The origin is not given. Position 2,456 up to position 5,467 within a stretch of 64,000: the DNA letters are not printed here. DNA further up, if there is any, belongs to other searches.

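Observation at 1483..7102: Tightly coupled four-gene operon: creatininase-family amidohydrolase, Gfo/Idh/MocA oxidoreductase, fused DPD-like flavo-FeS reductase, Ldh_2 dehydrogenase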

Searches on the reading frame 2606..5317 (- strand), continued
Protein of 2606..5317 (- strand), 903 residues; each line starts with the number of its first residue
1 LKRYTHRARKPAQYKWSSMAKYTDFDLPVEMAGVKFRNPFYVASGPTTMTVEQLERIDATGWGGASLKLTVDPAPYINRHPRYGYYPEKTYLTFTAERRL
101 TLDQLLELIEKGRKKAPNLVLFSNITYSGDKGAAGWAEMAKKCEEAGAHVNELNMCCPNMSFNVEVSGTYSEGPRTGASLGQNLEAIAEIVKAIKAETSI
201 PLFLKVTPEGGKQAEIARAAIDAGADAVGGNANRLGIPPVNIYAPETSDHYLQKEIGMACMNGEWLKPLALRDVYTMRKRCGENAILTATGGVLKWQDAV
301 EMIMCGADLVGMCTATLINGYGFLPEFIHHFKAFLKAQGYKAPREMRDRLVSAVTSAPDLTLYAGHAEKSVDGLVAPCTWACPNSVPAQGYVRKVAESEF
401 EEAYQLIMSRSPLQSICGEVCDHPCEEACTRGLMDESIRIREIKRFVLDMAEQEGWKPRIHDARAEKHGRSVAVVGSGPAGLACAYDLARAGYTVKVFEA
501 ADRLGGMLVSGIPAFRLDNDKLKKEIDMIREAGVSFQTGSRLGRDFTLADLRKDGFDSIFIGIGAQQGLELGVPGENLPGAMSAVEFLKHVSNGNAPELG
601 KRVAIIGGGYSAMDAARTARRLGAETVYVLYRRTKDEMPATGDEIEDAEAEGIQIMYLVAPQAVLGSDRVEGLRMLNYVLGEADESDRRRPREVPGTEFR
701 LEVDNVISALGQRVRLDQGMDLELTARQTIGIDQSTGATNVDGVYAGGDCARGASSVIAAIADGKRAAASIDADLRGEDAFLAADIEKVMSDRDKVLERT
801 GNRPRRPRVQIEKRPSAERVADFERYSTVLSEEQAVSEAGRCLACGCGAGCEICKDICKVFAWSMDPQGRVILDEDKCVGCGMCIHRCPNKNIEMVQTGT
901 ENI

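Call 9: find_encoding_contigs(protein=P0001, flank=10000, max_places=2)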
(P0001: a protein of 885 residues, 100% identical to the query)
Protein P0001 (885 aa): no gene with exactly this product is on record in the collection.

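Call 10: find_encoding_contigs(protein=P0014, flank=10000, max_places=2)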
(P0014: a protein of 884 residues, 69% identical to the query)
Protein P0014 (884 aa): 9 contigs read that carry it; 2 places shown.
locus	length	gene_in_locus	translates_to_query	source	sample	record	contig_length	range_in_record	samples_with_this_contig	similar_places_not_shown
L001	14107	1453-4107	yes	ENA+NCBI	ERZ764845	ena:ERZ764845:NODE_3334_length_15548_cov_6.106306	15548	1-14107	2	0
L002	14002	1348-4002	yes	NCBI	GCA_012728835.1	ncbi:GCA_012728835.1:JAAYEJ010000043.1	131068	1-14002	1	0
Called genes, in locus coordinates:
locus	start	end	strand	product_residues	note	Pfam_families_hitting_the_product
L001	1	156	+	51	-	?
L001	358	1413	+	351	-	PF01408:GFO_IDH_MocA, PF22725:GFO_IDH_MocA_C3, PF02894:GFO_IDH_MocA_C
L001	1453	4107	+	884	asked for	PF01180:DHO_dh, PF14691:Fer4_20, PF00890:FAD_binding_2 (weak), PF01266:DAO, PF01593:Amino_oxidase (weak), PF07992:Pyr_redox_2, PF12831:FAD_oxidored, PF13450:NAD_binding_8, +5 more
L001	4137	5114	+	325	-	PF00389:2-Hacid_dh, PF02826:2-Hacid_dh_C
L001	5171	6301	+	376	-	PF00294:PfkB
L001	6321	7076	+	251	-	PF01081:Aldolase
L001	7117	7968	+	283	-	PF00106:adh_short, PF08659:KR (weak), PF13561:adh_short_C2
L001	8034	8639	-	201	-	PF01914:MarC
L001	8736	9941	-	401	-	PF03958:Secretin_N (weak), PF00263:Secretin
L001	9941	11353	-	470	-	PF21305:type_II_gspD_N0, PF03958:Secretin_N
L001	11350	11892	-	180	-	-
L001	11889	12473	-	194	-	-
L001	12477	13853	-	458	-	-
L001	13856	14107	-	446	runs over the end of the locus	PF21687:T2SSK_1st, PF03934:T2SSK (faint), PF12836:HHH_3 (weak)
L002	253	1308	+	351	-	PF01408:GFO_IDH_MocA, PF22725:GFO_IDH_MocA_C3, PF02894:GFO_IDH_MocA_C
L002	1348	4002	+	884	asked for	PF01180:DHO_dh, PF14691:Fer4_20, PF00890:FAD_binding_2 (weak), PF01266:DAO, PF01593:Amino_oxidase (weak), PF07992:Pyr_redox_2, PF12831:FAD_oxidored, PF13450:NAD_binding_8, +5 more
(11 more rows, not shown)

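Call 11: find_encoding_contigs(protein=P0084, flank=10000, max_places=2)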
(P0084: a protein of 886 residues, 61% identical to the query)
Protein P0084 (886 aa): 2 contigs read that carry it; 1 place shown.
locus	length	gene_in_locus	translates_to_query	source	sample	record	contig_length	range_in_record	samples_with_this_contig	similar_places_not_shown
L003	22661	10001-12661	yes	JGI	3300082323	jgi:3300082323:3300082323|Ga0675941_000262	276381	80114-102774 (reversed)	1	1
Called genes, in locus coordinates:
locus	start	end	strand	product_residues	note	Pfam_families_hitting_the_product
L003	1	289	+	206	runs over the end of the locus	-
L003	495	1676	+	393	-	-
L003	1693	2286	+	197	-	-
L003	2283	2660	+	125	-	-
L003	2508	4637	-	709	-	-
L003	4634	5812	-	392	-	PF00392:GntR, PF00532:Peripla_BP_1, PF13377:Peripla_BP_3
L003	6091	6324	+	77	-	-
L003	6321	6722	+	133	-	PF01850:PIN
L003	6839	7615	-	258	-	PF02811:PHP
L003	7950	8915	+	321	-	PF02729:OTCace_N, PF00185:OTCace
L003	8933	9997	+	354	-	PF01408:GFO_IDH_MocA, PF03447:NAD_binding_3 (weak), PF22725:GFO_IDH_MocA_C3, PF02894:GFO_IDH_MocA_C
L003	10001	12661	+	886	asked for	PF01180:DHO_dh, PF14691:Fer4_20, PF00890:FAD_binding_2 (weak), PF01266:DAO (weak), PF03486:HI0933_like (weak), PF07992:Pyr_redox_2, PF13450:NAD_binding_8, PF00070:Pyr_redox (weak), +4 more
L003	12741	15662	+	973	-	PF19501:PcRGLX_1st, PF21345:PcRGLX_2nd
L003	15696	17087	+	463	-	PF00890:FAD_binding_2 (weak), PF01134:GIDA, PF01266:DAO (faint), PF03486:HI0933_like (faint), PF07992:Pyr_redox_2, PF12831:FAD_oxidored, PF00070:Pyr_redox, PF02852:Pyr_redox_dim, +2 more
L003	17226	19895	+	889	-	PF01436:NHL (faint)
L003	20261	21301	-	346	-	PF01797:Y1_Tnp (faint)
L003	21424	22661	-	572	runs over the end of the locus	PF01257:2Fe-2S_thioredx, PF01512:Complex1_51K, PF10531:SLBB, PF22461:SLBB_2, PF10589:NADH_4Fe-4S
